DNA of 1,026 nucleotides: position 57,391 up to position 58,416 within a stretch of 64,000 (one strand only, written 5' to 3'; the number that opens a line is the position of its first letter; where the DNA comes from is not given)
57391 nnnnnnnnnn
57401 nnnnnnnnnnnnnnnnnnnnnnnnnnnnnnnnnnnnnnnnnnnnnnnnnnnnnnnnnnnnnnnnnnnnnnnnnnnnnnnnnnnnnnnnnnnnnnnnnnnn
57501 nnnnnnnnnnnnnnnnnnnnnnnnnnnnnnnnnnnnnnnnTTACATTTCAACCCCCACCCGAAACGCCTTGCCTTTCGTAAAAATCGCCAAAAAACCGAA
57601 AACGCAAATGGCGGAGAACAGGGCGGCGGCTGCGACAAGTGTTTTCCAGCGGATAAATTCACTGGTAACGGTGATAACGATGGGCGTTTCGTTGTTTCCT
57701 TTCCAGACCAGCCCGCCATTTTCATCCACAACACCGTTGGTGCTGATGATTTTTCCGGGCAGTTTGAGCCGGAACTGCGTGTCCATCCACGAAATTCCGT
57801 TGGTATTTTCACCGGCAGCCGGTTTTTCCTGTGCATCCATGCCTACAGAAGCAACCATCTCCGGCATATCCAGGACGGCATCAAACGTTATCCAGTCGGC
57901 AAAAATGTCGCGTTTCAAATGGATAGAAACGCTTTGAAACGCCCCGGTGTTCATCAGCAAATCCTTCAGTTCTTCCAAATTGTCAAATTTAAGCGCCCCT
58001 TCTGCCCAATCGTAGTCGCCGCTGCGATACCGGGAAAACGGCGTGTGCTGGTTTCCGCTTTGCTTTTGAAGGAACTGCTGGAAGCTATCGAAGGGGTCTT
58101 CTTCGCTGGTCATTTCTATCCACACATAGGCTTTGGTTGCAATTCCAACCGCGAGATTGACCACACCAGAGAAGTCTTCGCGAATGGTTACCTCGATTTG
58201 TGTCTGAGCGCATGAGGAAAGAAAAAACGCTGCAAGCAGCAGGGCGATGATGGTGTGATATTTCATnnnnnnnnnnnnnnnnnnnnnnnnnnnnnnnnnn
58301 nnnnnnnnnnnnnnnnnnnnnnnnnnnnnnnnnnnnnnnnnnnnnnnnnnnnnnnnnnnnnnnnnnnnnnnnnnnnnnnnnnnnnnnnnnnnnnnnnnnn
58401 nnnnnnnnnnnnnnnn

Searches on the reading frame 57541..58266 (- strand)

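Call 3: search_protein_families(library=pfam, proteins=[window:57541-58266:-], max_evalue=0.1)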
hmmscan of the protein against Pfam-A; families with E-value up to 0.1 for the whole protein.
window:57541-58266:- (241 aa): 1 family
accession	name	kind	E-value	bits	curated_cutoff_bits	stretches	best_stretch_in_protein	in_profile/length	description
PF21946.1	LppM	-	1.5e-07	32.2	27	1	27-202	7-151/153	LppM domain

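Call 4: search_protein_families(library=phrogs, proteins=[window:57541-58266:-], max_evalue=0.01)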
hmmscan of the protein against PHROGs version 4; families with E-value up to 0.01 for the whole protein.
window:57541-58266:- (241 aa): 0 families
